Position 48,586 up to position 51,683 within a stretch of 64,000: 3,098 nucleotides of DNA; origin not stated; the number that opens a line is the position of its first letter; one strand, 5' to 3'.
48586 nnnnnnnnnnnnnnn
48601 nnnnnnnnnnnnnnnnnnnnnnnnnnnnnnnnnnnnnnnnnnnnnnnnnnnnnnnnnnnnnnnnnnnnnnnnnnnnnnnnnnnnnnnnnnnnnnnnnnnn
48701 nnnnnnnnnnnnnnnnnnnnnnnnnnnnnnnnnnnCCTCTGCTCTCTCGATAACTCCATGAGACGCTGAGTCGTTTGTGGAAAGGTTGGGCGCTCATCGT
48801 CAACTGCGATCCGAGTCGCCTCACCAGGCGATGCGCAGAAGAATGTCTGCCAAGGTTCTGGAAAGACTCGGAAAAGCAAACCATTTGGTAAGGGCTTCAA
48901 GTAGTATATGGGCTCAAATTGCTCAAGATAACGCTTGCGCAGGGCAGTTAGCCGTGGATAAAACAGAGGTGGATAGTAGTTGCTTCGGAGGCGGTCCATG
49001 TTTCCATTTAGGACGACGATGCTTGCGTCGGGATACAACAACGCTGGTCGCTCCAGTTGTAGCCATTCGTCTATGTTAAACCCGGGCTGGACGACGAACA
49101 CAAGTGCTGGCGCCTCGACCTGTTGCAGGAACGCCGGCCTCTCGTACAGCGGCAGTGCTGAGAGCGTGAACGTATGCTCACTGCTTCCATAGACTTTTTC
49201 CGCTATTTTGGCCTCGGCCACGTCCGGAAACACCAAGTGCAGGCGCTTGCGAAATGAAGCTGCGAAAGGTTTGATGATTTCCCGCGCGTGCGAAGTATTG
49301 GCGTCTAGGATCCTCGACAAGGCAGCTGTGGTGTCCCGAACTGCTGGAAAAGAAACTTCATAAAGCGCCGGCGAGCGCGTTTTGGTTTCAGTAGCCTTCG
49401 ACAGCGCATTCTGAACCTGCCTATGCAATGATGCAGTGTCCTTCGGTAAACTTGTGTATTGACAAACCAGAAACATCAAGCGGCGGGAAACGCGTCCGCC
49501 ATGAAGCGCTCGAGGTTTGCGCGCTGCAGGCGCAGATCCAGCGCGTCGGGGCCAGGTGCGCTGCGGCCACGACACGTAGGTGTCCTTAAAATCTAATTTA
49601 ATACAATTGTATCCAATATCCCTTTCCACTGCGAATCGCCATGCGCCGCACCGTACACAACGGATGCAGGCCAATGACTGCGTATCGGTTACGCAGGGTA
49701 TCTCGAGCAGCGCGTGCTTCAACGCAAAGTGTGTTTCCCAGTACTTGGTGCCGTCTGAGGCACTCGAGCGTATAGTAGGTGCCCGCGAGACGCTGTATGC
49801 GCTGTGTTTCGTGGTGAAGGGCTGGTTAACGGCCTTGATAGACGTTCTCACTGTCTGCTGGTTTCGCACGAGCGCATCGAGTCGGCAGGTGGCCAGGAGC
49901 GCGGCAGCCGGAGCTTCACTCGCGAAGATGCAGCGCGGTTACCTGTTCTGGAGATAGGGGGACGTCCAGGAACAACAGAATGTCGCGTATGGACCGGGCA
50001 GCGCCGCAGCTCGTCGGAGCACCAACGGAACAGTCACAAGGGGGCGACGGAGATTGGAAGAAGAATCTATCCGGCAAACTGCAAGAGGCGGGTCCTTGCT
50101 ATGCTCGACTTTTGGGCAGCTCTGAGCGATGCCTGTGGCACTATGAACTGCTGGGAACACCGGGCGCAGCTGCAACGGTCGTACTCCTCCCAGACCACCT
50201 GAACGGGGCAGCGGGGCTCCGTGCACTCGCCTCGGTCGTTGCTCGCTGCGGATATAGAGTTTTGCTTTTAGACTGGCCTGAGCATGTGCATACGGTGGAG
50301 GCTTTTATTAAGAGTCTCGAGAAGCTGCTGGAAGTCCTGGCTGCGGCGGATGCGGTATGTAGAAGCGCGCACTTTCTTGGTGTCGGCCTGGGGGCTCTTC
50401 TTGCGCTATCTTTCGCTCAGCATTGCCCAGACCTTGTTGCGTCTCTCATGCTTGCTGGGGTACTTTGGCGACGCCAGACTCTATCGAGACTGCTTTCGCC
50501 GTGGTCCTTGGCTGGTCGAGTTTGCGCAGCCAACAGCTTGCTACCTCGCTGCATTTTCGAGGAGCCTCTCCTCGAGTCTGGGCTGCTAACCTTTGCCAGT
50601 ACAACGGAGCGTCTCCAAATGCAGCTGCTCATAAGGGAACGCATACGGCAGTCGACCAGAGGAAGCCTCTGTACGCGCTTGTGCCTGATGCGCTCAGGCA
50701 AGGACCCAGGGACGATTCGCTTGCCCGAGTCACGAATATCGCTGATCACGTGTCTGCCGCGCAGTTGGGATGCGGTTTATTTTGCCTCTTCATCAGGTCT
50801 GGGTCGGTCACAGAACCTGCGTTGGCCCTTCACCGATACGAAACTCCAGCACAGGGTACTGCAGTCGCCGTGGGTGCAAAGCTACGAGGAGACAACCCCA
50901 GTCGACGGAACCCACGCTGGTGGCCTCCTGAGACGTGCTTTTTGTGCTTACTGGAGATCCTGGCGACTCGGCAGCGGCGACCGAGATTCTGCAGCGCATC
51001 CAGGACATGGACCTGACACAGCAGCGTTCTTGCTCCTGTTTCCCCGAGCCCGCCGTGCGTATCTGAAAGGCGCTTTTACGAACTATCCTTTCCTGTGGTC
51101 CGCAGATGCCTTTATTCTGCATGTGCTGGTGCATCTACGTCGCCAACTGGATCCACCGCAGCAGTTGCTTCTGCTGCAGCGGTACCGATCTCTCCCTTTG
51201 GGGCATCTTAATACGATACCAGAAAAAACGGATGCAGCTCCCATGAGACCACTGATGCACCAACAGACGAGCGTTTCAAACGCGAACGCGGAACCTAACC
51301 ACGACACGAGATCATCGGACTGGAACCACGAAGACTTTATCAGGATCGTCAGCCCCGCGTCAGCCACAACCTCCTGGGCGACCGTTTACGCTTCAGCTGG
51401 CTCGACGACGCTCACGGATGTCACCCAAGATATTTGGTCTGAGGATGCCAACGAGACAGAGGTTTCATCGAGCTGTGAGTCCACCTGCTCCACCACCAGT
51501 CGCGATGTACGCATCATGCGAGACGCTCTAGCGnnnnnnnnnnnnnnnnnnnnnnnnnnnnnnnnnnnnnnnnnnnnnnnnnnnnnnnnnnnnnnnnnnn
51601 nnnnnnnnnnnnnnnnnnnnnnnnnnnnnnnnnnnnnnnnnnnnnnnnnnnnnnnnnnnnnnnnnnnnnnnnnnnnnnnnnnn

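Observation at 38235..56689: Two ~99%-identical 1.36-kb direct repeats 17.1 kb apart, flanking five intact host genes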

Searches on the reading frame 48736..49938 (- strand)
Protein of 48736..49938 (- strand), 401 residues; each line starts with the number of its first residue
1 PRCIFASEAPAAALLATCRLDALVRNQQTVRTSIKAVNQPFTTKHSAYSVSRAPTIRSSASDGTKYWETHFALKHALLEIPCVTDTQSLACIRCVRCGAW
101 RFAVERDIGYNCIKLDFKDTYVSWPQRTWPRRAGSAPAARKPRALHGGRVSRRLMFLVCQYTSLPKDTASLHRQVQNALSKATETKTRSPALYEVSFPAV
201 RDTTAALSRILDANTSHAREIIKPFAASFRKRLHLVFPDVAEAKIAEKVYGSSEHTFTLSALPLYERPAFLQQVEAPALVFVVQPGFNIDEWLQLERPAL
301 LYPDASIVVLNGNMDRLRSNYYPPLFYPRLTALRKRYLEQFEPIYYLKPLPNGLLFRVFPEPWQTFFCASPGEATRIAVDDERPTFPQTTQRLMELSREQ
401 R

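Call 14: search_protein_families(library=pfam, max_evalue=0.001, proteins=[window:48736-49938:-])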
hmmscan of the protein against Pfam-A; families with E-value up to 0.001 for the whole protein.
window:48736-49938:- (401 aa): 1 family
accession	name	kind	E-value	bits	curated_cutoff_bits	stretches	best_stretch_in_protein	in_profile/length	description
PF09353.15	DUF1995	-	5e-21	76.1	26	1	165-386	1-192/197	Domain of unknown function (DUF1995)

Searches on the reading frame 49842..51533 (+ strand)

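Call 14: search_protein_families(library=pfam, max_evalue=0.001, proteins=[window:49842-51533:+])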
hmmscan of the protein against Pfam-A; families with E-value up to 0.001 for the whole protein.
window:49842-51533:+ (564 aa): 0 families

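Call 26: search_protein_families(library=pfam, max_evalue=1, proteins=[window:49842-51533:+])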
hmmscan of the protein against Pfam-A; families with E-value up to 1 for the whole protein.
window:49842-51533:+ (564 aa): 3 families
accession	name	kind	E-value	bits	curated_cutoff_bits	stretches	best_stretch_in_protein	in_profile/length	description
PF12146.15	Hydrolase_4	-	0.12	12.1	27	1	148-224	51-125/239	Serine aminopeptidase, S33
PF11088.13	RL11D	-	0.17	12.7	25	1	508-555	20-64/99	Glycoprotein encoding membrane proteins RL5A and RL6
PF00561.26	Abhydrolase_1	-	0.19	11.8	25.8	0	129-215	19-115/245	alpha/beta hydrolase fold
